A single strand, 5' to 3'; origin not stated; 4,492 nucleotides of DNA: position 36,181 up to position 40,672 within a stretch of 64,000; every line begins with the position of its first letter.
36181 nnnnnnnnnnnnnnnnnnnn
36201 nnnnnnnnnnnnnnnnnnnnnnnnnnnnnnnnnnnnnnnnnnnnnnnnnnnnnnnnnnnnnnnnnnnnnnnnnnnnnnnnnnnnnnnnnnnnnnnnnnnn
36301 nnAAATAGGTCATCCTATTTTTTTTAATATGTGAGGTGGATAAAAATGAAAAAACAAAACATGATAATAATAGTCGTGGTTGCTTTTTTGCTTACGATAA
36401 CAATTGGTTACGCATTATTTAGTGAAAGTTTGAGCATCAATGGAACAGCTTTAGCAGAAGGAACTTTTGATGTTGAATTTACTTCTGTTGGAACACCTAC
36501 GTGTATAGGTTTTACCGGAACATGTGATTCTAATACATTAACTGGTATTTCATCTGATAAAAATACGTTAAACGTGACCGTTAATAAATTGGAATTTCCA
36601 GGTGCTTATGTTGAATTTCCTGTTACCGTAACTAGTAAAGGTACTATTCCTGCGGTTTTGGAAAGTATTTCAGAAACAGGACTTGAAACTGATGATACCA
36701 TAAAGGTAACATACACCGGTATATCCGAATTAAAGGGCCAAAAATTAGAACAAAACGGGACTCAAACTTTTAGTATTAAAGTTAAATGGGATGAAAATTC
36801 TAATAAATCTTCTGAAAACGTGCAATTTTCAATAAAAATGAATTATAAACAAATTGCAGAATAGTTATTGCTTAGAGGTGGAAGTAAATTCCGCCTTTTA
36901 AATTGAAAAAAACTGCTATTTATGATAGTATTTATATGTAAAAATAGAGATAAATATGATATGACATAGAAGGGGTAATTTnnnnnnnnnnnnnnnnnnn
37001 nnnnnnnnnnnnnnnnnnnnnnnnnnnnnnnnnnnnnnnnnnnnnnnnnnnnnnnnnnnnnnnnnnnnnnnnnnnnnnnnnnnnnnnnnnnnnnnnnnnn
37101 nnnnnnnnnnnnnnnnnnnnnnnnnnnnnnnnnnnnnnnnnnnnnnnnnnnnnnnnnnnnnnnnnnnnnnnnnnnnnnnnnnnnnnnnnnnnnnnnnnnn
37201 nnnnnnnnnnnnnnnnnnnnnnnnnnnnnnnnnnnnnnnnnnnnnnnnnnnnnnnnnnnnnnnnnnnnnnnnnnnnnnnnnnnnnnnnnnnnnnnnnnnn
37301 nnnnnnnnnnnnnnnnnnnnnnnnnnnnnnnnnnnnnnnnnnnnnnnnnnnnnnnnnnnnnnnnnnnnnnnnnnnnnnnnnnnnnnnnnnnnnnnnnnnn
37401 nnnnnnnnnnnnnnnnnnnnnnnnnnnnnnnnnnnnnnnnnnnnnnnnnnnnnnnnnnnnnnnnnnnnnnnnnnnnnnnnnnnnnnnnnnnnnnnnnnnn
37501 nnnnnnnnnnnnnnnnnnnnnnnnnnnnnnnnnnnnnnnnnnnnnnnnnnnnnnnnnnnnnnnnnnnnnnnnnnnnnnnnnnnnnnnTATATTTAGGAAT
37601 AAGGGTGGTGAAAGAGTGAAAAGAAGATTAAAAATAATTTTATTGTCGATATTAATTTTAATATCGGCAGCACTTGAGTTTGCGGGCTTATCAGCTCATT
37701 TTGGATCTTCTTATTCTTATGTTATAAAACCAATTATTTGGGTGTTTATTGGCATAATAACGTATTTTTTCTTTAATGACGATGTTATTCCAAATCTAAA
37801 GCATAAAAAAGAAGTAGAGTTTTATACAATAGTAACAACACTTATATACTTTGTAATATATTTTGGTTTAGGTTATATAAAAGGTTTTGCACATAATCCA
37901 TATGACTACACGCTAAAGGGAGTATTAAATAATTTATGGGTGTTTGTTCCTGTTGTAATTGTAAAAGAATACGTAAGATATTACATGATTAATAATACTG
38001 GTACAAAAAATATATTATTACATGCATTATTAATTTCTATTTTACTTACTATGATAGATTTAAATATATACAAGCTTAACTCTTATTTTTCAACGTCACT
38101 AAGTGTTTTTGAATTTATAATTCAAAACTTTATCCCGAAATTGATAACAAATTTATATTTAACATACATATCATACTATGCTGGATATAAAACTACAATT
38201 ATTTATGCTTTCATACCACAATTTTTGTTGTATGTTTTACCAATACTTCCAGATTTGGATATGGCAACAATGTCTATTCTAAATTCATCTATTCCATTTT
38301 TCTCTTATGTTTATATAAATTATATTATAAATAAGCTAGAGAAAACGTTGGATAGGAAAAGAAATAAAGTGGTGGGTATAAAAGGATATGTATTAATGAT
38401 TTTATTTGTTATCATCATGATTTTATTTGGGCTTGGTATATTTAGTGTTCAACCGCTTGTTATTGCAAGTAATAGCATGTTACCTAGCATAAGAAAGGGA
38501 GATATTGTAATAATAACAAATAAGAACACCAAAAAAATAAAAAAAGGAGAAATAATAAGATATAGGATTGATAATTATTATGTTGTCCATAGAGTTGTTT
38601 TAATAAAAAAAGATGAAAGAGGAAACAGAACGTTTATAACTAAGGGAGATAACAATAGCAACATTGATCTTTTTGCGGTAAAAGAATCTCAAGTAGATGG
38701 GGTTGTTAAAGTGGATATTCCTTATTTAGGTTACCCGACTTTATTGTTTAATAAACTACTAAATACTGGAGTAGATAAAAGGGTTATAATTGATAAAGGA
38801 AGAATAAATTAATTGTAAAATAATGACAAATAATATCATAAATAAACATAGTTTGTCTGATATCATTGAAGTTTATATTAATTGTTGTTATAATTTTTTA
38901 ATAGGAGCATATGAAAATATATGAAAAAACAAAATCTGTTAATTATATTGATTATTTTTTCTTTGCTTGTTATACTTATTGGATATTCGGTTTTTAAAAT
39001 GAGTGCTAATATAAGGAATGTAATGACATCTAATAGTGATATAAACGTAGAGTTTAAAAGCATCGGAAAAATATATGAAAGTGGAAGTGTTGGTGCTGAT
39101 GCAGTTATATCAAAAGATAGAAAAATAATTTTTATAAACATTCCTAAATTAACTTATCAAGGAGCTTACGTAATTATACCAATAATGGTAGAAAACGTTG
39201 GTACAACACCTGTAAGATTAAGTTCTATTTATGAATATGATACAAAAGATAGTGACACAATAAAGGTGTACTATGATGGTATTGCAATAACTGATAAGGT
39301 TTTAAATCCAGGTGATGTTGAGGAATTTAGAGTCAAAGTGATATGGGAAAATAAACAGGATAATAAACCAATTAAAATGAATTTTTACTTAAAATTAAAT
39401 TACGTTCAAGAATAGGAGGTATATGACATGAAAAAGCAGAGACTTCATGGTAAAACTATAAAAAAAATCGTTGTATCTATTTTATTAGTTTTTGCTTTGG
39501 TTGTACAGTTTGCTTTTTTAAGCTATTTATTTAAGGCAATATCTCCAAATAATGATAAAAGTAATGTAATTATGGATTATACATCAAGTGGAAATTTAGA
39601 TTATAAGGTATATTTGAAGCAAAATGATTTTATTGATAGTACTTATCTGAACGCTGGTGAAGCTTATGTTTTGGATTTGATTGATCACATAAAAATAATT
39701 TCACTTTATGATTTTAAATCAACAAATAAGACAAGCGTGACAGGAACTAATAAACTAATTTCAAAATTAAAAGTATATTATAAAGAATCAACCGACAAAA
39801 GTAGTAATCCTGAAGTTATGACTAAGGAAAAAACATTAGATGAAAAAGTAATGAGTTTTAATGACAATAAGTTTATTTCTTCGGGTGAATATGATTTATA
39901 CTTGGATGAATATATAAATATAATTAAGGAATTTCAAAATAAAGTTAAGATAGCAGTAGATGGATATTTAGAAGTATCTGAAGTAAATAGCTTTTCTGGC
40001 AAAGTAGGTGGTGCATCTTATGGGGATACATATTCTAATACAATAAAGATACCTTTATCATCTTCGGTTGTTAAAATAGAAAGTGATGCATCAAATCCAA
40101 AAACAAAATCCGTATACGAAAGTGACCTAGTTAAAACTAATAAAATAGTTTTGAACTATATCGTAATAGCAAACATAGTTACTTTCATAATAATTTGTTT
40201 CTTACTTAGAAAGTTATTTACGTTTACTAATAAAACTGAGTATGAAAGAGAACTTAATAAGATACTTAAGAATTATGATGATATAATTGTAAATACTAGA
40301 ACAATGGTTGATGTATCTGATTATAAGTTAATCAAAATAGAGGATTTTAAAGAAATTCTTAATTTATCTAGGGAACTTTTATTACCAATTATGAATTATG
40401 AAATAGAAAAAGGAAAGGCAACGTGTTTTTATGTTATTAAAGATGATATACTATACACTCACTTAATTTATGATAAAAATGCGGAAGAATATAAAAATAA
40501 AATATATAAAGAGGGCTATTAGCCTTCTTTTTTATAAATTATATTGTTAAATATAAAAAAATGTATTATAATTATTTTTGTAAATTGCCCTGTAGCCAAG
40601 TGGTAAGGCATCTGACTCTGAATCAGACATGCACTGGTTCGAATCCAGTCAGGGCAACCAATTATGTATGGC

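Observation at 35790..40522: Five-gene TasA/camelysin-like fibre cluster built around an atypical SipW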

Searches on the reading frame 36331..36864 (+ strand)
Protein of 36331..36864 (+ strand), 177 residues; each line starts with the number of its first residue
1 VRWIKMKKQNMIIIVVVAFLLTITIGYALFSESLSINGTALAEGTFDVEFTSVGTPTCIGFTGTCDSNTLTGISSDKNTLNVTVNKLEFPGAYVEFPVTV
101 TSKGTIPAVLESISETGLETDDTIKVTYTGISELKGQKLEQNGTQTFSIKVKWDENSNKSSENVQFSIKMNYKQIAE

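Call 3: search_protein_families(library=pfam, proteins=[window:36331-36864:+], max_evalue=1)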
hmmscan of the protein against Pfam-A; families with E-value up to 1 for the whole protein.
window:36331-36864:+ (177 aa): 3 families
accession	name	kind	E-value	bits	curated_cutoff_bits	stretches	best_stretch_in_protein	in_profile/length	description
PF16449.10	MatB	-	0.027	14.7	27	1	15-96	20-93/169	Fimbrillin MatB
PF08661.17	Rep_fac-A_3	-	0.058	14.2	23.5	1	66-118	32-84/105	Replication factor A protein 3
PF20164.4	GspA_SrpA_N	-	0.17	12.7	27.4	0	130-171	70-114/117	GspA/SrpA SigLec-like domain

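Call 4: search_protein_families(library=ncbifam, proteins=[window:36331-36864:+], max_evalue=1)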
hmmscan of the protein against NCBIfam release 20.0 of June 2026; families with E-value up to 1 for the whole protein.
window:36331-36864:+ (177 aa): 1 family
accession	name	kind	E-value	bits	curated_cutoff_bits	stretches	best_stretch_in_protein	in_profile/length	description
NF047910.1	FimblnEcpA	equivalog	0.0086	15.8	200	1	30-85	55-110/195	common pilus major fimbrillin subunit EcpA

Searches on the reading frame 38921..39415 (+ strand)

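Call 3: search_protein_families(library=pfam, proteins=[window:38921-39415:+], max_evalue=1)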
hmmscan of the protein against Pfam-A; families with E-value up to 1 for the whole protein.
window:38921-39415:+ (164 aa): 2 families
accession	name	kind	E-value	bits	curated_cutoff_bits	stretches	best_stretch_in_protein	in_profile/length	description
PF11611.13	DUF4352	-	0.0051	17.5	25.9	1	80-155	34-112/122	Domain of unknown function (DUF4352)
PF12669.12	FeoB_associated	-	0.38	11.5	27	1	5-29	2-25/44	FeoB-associated Cys-rich membrane protein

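Call 4: search_protein_families(library=ncbifam, proteins=[window:38921-39415:+], max_evalue=1)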
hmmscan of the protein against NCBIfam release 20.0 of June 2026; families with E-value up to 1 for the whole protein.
window:38921-39415:+ (164 aa): 1 family
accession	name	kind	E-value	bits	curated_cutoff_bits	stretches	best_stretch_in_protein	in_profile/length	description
NF008497.0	PRK11408.1-4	equivalog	0.021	14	475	1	83-148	109-173/228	hypothetical protein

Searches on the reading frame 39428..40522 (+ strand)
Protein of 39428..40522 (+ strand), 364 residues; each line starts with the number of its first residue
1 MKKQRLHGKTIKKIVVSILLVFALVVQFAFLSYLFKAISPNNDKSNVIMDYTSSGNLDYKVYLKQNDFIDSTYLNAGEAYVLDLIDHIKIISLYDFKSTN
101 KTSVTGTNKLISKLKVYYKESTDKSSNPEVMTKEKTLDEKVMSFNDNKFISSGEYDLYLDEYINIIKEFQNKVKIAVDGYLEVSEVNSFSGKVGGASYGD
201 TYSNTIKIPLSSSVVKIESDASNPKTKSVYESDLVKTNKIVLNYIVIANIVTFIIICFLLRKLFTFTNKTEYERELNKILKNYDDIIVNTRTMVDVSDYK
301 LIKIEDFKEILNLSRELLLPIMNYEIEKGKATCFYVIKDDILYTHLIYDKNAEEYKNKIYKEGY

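Call 3: search_protein_families(library=pfam, proteins=[window:39428-40522:+], max_evalue=1)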
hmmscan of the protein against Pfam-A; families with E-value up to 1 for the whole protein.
window:39428-40522:+ (364 aa): 3 families
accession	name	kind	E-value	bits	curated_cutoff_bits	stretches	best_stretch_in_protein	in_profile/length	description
PF17231.7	DUF5305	-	7.6e-15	55.4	29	1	137-344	7-216/217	Family of unknown function (DUF5305)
PF09107.17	SelB-wing_3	-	0.041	13.9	23.2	1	302-324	9-31/47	Elongation factor SelB, winged helix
PF06143.16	Baculo_11_kDa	-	0.1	12.6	28.4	1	233-283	24-81/84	Baculovirus 11 kDa family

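Call 4: search_protein_families(library=ncbifam, proteins=[window:39428-40522:+], max_evalue=1)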
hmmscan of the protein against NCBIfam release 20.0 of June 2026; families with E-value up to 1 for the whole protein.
window:39428-40522:+ (364 aa): 2 families
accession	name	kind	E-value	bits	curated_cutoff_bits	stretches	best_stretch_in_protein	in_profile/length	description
NF009255.0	PRK12612.1-3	equivalog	0.11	13.1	112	0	16-49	8-41/92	putative monovalent cation/H+ antiporter subunit F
TIGR03112.1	6_pyr_pter_rel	hypoth_equivalog_domain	0.75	10.1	69.35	1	252-307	26-81/113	6-pyruvoyl tetrahydropterin synthase-related domain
